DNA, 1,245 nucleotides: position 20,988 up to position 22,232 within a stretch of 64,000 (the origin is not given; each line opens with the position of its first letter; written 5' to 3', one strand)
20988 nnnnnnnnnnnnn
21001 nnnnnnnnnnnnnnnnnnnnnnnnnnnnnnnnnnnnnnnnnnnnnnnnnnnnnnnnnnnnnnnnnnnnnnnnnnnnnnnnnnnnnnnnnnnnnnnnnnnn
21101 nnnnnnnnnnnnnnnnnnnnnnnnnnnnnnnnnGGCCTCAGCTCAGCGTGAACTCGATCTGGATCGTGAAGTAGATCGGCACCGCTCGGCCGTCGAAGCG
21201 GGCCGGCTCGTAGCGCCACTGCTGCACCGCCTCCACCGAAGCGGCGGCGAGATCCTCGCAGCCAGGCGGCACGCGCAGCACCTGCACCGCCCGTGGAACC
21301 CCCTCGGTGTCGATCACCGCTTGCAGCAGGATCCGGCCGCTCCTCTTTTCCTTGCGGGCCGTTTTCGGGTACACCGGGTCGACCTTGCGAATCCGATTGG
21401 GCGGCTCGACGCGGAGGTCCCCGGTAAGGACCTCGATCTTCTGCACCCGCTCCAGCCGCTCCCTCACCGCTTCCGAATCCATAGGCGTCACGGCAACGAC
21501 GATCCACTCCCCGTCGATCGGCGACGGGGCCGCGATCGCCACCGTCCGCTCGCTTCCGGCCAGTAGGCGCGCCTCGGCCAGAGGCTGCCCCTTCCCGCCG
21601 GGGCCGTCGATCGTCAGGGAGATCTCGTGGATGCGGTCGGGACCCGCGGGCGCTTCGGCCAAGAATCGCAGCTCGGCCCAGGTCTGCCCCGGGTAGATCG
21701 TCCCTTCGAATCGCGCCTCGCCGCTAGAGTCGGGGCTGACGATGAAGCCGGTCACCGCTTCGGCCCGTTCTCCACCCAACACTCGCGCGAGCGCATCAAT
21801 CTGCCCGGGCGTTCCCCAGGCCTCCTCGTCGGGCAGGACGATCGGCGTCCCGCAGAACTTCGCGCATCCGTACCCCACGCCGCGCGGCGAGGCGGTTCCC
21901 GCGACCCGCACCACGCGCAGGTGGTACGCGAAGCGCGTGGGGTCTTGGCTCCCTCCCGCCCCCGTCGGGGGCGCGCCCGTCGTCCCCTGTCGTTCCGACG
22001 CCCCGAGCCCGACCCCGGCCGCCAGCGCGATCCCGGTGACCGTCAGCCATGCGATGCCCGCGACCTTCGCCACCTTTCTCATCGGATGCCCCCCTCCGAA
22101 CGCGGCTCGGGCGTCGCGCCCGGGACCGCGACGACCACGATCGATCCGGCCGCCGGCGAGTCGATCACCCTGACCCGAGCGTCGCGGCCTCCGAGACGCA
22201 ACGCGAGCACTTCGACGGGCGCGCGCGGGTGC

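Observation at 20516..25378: ECF sigma / tiny membrane protein / two TonB-C-domain proteins operon, divergent from the repeat protein, with no TonB-dependent receptor or ExbBD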

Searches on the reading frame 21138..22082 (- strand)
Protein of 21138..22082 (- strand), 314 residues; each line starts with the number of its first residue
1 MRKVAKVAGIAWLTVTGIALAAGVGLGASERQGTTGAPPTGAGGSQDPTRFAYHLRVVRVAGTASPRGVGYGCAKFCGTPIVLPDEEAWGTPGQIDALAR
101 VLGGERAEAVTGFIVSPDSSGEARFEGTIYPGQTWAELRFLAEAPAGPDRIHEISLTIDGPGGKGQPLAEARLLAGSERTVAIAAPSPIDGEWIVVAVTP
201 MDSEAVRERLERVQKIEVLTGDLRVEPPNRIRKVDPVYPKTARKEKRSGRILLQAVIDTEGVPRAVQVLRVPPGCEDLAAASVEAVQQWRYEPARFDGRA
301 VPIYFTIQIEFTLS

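Call 3: search_protein_families(library=pfam, max_evalue=0.1, proteins=[window:21138-22082:-])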
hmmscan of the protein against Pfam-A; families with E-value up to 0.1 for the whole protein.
window:21138-22082:- (314 aa): 1 family
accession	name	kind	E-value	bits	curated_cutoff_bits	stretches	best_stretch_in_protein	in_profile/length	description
PF03544.19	TonB_C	-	3.9e-15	56.5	24.6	1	236-313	3-79/79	Gram-negative bacterial TonB protein C-terminal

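Call 6: find_homologous_proteins(query=window:21138-22082:-)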
Query window:21138-22082:- (314 aa): 51 proteins with E <= 0.001 among 8000 candidates.
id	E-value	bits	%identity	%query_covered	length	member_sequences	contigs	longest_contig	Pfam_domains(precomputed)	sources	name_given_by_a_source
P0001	4.4e-202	688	100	100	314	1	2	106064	PF03544.20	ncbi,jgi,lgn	jgi:TonB family protein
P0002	3.4e-143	495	73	100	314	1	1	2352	PF03544.20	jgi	jgi:TonB family protein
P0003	3.1e-138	478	70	100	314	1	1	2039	PF03544.20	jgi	jgi:TonB family protein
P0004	2.7e-103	364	55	100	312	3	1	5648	PF03544.20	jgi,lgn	jgi:TonB family protein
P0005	9.2e-103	362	57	96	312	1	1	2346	PF03544.20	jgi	-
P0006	1.4e-101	358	61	86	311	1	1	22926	PF03544.20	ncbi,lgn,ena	-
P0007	7.1e-101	356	61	84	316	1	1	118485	PF03544.20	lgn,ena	-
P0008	1.6e-99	351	59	87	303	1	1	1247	PF03544.20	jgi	jgi:protein TonB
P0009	5.7e-93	330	56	85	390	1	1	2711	PF03544.20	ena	-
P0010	6.1e-90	320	56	83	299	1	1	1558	PF03544.20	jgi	jgi:TonB family protein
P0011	4.6e-89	317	58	88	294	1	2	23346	PF03544.20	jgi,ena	-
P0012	1.2e-86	309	54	89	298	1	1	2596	PF03544.20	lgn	-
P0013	7.2e-86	306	56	87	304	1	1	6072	PF03544.20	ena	-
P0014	1.2e-85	306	57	87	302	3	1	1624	PF03544.20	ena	-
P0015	1.8e-84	302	56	84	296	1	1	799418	PF03544.20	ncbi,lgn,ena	-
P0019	4.5e-82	294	54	87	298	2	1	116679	PF03544.20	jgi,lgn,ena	-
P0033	7.8e-69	250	45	84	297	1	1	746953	PF03544.20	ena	-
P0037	4.9e-66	241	49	84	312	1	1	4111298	PF03544.20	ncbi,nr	ncbi:MAG: energy transducer TonB [Acidobacteriota bacterium]|nr:MAG: energy transducer TonB [Acidoba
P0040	5.2e-65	238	45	87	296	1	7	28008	PF03544.20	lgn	-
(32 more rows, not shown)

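Call 8: find_encoding_contigs(protein=P0007, flank=10000, max_places=2)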
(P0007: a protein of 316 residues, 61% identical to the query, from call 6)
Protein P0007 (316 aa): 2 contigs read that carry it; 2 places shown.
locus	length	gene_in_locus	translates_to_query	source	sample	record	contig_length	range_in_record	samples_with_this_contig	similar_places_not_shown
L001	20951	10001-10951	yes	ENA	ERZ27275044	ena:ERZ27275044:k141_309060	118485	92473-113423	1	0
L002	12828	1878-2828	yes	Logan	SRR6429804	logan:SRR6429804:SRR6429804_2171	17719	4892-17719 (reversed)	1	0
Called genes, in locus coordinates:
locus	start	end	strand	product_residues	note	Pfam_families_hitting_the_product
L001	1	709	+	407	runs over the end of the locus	PF04015:DUF362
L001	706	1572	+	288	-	PF20244:DUF6599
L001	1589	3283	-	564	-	PF01019:G_glu_transpept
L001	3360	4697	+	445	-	PF01235:Na_Ala_symp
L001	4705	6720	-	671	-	PF03169:OPT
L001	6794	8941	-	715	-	-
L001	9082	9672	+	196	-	PF04542:Sigma70_r2, PF08281:Sigma70_r4_2 (weak), PF04545:Sigma70_r4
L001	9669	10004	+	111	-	-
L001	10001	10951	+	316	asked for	PF03544:TonB_C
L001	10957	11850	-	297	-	PF13369:Transglut_core2, PF13371:TPR_9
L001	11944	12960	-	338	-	PF06267:DUF1028, PF13432:TPR_16 (weak)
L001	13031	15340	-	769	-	PF10150:RNase_E_G, PF20833:RNase_E_G_Thio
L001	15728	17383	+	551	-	PF00496:SBP_bac_5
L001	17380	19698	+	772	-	PF17203:sCache_3_2 (weak), PF00672:HAMP, PF26769:HAMP_PhoQ (weak), PF08448:PAS_4 (weak), PF13188:PAS_8, PF00512:HisKA, PF02518:HATPase_c, PF00072:Response_reg, +1 more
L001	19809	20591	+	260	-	PF00378:ECH_1, PF16113:ECH_2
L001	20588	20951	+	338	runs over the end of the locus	PF01207:Dus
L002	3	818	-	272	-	?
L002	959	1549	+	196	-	PF04542:Sigma70_r2, PF08281:Sigma70_r4_2 (weak), PF04545:Sigma70_r4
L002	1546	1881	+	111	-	-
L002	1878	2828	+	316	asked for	PF03544:TonB_C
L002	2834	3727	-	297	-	PF13369:Transglut_core2, PF13371:TPR_9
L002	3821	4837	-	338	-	PF06267:DUF1028, PF13432:TPR_16 (weak)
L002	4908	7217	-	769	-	PF10150:RNase_E_G, PF20833:RNase_E_G_Thio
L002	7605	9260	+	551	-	PF00496:SBP_bac_5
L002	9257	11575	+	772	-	PF17203:sCache_3_2 (weak), PF00672:HAMP, PF26769:HAMP_PhoQ (weak), PF08448:PAS_4 (weak), PF13188:PAS_8, PF00512:HisKA, PF02518:HATPase_c, PF00072:Response_reg, +1 more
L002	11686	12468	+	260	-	PF00378:ECH_1, PF16113:ECH_2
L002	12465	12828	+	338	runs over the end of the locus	PF01207:Dus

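Call 9: find_encoding_contigs(protein=P0037, flank=10000, max_places=2)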
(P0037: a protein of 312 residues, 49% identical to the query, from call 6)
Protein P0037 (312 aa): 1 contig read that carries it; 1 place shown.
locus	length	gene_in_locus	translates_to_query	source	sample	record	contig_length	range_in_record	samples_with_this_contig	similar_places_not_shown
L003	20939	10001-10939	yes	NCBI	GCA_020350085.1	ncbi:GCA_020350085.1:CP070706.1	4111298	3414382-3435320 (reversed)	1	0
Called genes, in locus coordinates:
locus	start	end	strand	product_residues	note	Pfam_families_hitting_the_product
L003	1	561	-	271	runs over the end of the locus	PF12705:PDDEXK_1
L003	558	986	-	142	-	PF00293:NUDIX, PF14815:NUDIX_4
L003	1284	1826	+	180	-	-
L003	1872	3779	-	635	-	PF07719:TPR_2 (faint), PF13181:TPR_8 (faint), PF13432:TPR_16 (faint), PF00515:TPR_1 (weak), PF13176:TPR_7 (faint), PF13371:TPR_9 (faint), PF13424:TPR_12 (weak), PF13414:TPR_11, +2 more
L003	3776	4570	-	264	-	PF13489:Methyltransf_23, PF07021:MetW (faint), PF08241:Methyltransf_11, PF08242:Methyltransf_12, PF13649:Methyltransf_25, PF13847:Methyltransf_31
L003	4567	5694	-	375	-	PF01075:Glyco_transf_9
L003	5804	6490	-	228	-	PF00702:Hydrolase, PF13419:HAD_2, PF13242:Hydrolase_like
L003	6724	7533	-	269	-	PF00795:CN_hydrolase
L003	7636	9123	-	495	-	-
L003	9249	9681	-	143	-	PF13548:DUF4126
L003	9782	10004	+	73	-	-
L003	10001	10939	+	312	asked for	PF03544:TonB_C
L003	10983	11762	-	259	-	PF00583:Acetyltransf_1 (weak), PF13508:Acetyltransf_7 (weak)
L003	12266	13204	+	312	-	PF06977:SdiA-regulated (faint), PF01731:Arylesterase (faint), PF06739:SBBP (faint), PF25021:TEN_NHL (faint), PF08450:SGL (weak), PF01436:NHL, PF17170:DUF5128 (weak)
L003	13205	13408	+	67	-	-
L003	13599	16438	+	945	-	-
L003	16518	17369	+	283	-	PF09992:NAGPA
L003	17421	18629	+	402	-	PF07690:MFS_1, PF12832:MFS_1_like (weak), PF07690:MFS_1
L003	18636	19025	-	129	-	-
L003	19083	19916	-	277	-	PF00593:TonB_dep_Rec_b-barrel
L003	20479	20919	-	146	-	-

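Call 10: find_encoding_contigs(protein=P0033, flank=10000, max_places=2)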
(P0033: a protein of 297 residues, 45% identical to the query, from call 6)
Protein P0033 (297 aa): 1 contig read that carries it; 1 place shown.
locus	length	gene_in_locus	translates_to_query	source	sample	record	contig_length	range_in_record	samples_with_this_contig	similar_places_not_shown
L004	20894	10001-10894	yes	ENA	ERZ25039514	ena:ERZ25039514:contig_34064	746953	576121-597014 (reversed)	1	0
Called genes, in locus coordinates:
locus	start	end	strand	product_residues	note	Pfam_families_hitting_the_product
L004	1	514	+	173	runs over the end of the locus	-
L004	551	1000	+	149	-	-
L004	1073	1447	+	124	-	-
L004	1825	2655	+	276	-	-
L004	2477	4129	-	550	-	PF05192:MutS_III, PF00488:MutS_V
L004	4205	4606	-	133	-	-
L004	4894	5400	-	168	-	PF25601:AAA_lid_14, PF02954:HTH_8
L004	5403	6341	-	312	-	PF00072:Response_reg, PF00158:Sigma54_activat, PF14532:Sigma54_activ_2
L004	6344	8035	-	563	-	PF00672:HAMP, PF00512:HisKA, PF02518:HATPase_c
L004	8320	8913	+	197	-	PF00160:Pro_isomerase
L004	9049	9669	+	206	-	PF04542:Sigma70_r2, PF08281:Sigma70_r4_2, PF04545:Sigma70_r4 (weak)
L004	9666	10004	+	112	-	-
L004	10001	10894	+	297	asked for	PF03544:TonB_C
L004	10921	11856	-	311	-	-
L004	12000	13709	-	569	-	PF00041:fn3 (weak), PF09112:N-glycanase_N, PF09113:N-glycanase_C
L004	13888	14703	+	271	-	PF03190:Thioredox_DsbH (weak), PF13899:Thioredoxin_7, PF00085:Thioredoxin, PF13098:Thioredoxin_2, PF13428:TPR_14 (faint), PF13174:TPR_6 (faint)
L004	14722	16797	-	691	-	PF07715:Plug (weak), PF00593:TonB_dep_Rec_b-barrel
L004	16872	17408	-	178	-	PF00578:AhpC-TSA, PF08534:Redoxin (weak)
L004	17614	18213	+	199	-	-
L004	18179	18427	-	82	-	-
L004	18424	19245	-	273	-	PF01436:NHL (faint), PF07995:GSDH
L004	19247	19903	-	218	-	PF03577:Peptidase_C69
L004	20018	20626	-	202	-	PF03577:Peptidase_C69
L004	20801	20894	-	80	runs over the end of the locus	PF03577:Peptidase_C69 (weak)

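Call 12: search_protein_families(library=ncbifam, max_evalue=0.01, proteins=[window:21138-22082:-])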
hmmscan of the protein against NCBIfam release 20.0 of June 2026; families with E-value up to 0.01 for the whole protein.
window:21138-22082:- (314 aa): 3 families
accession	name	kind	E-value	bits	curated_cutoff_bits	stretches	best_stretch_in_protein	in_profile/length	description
TIGR01352.1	tonB_Cterm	subfamily_domain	1.8e-11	44.2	27.1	1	236-313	1-75/76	TonB family protein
NF038079.1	TonB_sider_MxcH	equivalog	1.3e-10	40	925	1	227-313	1-85/792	TonB-dependent siderophore myxochelin receptor MxcH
NF008082.0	PRK10819.1-3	equivalog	4.1e-06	26.8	265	1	227-308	157-237/242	TonB system transport protein TonB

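Call 16: find_related_loci(query=A1, collection=genome_contigs, flank=8000)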
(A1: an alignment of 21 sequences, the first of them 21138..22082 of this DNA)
Query A1 (314 aa) in genome_contigs; peptide patterns used: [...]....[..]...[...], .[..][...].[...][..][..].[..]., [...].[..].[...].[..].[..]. (x = any residue, [..] = any of these).
396 stretches matched a pattern; 16 encode a relative of the query (tblastn E <= 1e-3); 15 distinct loci.
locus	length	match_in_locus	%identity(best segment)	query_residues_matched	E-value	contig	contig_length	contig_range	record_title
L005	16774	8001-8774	56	53-313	2e-86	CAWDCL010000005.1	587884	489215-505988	MAG: uncultured Acidobacteriota bacterium isolate MFD02979.bin.1.81 genome assembly, contig: contig_76810, whole genome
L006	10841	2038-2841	54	41-311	1e-82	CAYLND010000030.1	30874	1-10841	MAG TPA_asm: uncultured Acidobacteriota bacterium isolate binchicken_co185_102 genome assembly, contig: NODE_1844_length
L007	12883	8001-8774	53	53-313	3e-80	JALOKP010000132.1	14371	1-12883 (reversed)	MAG: Acidobacteria bacterium isolate Prado002 scaffold_10569, whole genome shotgun sequence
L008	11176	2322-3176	47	26-313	1e-73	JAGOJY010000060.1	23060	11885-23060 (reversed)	MAG: Acidobacteria bacterium isolate Go_SlDig_bin_260 Go_SlDig_6232_length_23060_cov_9.894388, whole genome shotgun sequ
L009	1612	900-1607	54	53-291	3e-76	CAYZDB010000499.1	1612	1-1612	MAG TPA_asm: uncultured Acidobacteriota bacterium isolate binchicken_co245_196 genome assembly, contig: NODE_149473_leng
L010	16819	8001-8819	49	50-313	2e-72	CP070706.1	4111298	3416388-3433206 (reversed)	MAG: Acidobacteriota bacterium isolate bin529 chromosome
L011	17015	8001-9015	54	21-313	1e-71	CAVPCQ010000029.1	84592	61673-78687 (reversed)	MAG: uncultured Acidobacteriota bacterium isolate MFD00032.bin.3.232 genome assembly, contig: contig_53425, whole genome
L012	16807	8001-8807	44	42-313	1e-62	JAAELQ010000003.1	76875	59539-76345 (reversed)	MAG: bacterium isolate Bpl_9 BplG_CONTIG20270, whole genome shotgun sequence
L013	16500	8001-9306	61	45-313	2e-104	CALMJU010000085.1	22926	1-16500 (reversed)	MAG TPA_asm: uncultured Acidobacteria bacterium isolate SRR8859388_bin.2_CONCOCT_v1.1_MAG genome assembly, contig: ERZ16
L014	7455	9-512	51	143-313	3e-41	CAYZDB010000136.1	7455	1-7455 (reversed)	MAG TPA_asm: uncultured Acidobacteriota bacterium isolate binchicken_co245_196 genome assembly, contig: NODE_12678_lengt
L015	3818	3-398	50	181-314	5e-31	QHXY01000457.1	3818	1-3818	MAG: Acidobacteria bacterium isolate gp22 AA3 14_0903_13_30cm_scaffold_11523680_curated, whole genome shotgun sequence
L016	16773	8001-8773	39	53-311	2e-32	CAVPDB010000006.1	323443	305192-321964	MAG: uncultured Acidobacteriota bacterium isolate MFD00032.bin.3.166 genome assembly, contig: contig_16118, whole genome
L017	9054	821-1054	42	231-311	3e-14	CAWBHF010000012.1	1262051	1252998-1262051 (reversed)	MAG: uncultured Acidobacteriota bacterium isolate MFD06435.bin.1.31 genome assembly, contig: contig_29898, whole genome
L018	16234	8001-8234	40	231-311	6e-10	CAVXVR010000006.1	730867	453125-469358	MAG: Terriglobia bacterium isolate MFD06714.bin.1.49 genome assembly, contig: contig_33338, whole genome shotgun sequenc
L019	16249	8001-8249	29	228-312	4e-5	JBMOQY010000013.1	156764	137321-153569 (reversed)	MAG: Verrucomicrobiota bacterium isolate Betzabe_MAG166 MAG166_13, whole genome shotgun sequence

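Call 28: predict_structure(alignment_id=A1)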
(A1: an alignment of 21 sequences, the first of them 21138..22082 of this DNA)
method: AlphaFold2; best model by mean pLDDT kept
length: 314 residues; sequences in the alignment: 21
mean_pLDDT: 85.6   pTM: 0.79
mean pLDDT of the five models: 85.6, 84.1, 84.0, 82.6, 82.3
residues with pLDDT >= 90: 206; 70-90: 60; 50-70: 22; < 50: 26
segments of 3 or more residues with pLDDT < 50: 1-3, 23-45
pLDDT, mean of each block of 10 residues (from residue 1): 50 55 43 36 56 94 89 88 87 91 91 91 94 94 85 94 87 90 93 95 89 92 96 95 96 97 96 96 97 97 97 93
secondary structure, 60 per line:
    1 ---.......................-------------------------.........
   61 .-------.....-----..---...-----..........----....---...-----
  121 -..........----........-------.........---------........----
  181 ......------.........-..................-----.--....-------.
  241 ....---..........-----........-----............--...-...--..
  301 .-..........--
elements in order: H4-26 E52-61 E69-73 H92-101 E106-109 E113-115 E122-131 E136-143 E151-159 E169-176 E181-186 E193-201 H203-220 E229-232 H240-244 E248-257 E263-270 H276-287 E290-292 E294-296 E299-301 E303-312

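Call 30: fold_search(model_id=the predicted structure, library=pdb)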
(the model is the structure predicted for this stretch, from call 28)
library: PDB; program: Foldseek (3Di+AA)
matches with E <= 10: 1027; with E <= 0.001: 2
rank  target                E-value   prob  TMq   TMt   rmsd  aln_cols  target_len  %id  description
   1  6i97_D                6.4e-06  1.00  0.26  0.80   2.3        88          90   26  Structure of the ferrioxamine B transporter FoxA from Pseudomonas aeruginosa in complex with ferrioxamine B and a C-te (released 2019-08-28)
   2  6fip_MODEL_1_A        1.2e-04  1.00  0.25  0.70   3.6        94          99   26  Solution NMR structure of Pseudomonas aeruginosa TonB CTD (released 2018-08-29)
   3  2gsk_B                1.1e-03  1.00  0.24  0.83   2.0        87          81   22  Structure of the BtuB:TonB Complex (released 2006-06-13)
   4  8rd6_MODEL_1_A        1.4e-03  1.00  0.22  0.67   3.5        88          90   23  the C-terminal domain of TonB protein from Salmonella enterica. (released 2024-01-17)
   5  2k9k_MODEL_1_A        1.9e-03  1.00  0.22  0.56   5.8        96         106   28  Molecular characterization of the tonb2 protein from vibrio anguillarum (released 2008-11-18)
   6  1u07_B                2.4e-03  1.00  0.23  0.75   2.4        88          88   24  Crystal Structure of the 92-residue C-term. part of TonB with significant structural changes compared to shorter fragm (released 2004-11-30)
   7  1u07_A                2.5e-03  1.00  0.24  0.74   2.5        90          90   23  Crystal Structure of the 92-residue C-term. part of TonB with significant structural changes compared to shorter fragm (released 2004-11-30)
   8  7zc8_B                2.6e-03  1.00  0.20  0.66   3.6        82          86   23  Crystal structure of the C-terminal domain of FusB, a TonB homologue (released 2022-08-17)
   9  9dc4_T                2.8e-03  1.00  0.23  0.75   3.3        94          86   18  Transferrin Binding Protein A in complex with transferrin binding protein B, transferrin and globular domain of TonB (released 2026-03-04)
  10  7zc8_A                3.1e-03  1.00  0.22  0.70   3.3        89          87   22  Crystal structure of the C-terminal domain of FusB, a TonB homologue (released 2022-08-17)
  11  1xx3_MODEL_1_A        4.0e-03  1.00  0.23  0.74   2.5        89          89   24  Solution Structure of Escherichia coli TonB-CTD (released 2005-02-15)
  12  9ddz                  5.9e-03  1.00  0.22  0.70   4.2        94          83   19  Crystal Structure of Neisseria meningitidis TonB C-terminus domain (globular domain) (released 2026-03-04)
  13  7ah9_5P               8.1e-03  0.41  0.16  0.11  26.4       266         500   12  Substrate-engaged type 3 secretion system needle complex from Salmonella enterica typhimurium - SpaR state 1 (released 2021-03-17)
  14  2grx_C                1.4e-02  1.00  0.22  0.77   2.5        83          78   24  Crystal structure of TonB in complex with FhuA, E. coli outer membrane receptor for ferrichrome (released 2006-06-13)
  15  9hi3                  1.5e-02  1.00  0.21  0.32   3.4        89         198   22  C-terminal domain of pectobacterial FusB in complex with spinach ferredoxin 1 (released 2025-04-23)
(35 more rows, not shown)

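Call 42: find_encoding_contigs(protein=P0015, flank=10000, max_places=1)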
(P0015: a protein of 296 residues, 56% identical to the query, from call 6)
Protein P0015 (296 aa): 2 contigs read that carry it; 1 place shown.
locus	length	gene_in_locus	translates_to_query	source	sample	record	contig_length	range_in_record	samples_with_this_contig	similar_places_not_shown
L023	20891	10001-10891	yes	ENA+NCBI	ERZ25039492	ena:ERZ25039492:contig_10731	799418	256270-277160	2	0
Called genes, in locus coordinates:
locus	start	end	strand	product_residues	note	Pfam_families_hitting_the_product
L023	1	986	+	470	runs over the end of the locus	PF00512:HisKA, PF02518:HATPase_c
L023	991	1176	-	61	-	PF00873:ACR_tran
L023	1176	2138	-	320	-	PF00873:ACR_tran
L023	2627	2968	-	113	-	PF00873:ACR_tran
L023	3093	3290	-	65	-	PF00873:ACR_tran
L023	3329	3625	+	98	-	-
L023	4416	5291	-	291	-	PF25973:BSH_CzcB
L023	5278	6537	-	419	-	PF02321:OEP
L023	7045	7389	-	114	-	-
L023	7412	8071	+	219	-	-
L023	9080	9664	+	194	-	PF04542:Sigma70_r2, PF08281:Sigma70_r4_2 (weak), PF04545:Sigma70_r4 (faint)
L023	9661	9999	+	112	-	-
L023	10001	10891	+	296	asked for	PF03544:TonB_C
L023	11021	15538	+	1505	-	PF00391:PEP-utilizers (weak), PF01326:PPDK_N (weak)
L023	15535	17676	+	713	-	PF00390:malic, PF01515:PTA_PTB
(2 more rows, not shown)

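Call 43: find_encoding_contigs(protein=P0019, flank=10000, max_places=1)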
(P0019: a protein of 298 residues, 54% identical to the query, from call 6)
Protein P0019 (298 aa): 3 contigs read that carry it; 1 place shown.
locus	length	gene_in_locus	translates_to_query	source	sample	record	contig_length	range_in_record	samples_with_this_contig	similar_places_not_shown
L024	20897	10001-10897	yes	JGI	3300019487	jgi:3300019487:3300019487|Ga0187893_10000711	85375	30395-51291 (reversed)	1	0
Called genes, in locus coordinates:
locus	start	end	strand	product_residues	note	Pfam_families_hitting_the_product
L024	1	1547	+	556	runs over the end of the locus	PF03571:Peptidase_M49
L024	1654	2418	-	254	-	-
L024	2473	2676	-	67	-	-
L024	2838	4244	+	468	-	PF26686:DUF8575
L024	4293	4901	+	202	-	PF00081:Sod_Fe_N, PF02777:Sod_Fe_C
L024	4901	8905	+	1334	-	PF13583:Reprolysin_4, PF13688:Reprolysin_5, PF13582:Reprolysin_3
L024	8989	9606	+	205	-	PF04542:Sigma70_r2, PF08281:Sigma70_r4_2, PF04545:Sigma70_r4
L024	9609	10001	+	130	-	-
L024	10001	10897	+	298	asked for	PF03544:TonB_C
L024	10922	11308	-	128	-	PF00462:Glutaredoxin, PF13417:GST_N_3, PF13409:GST_N_2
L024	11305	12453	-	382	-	-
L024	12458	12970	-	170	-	-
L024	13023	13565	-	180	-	PF20660:DUF6812 (faint)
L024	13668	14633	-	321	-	-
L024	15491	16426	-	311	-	-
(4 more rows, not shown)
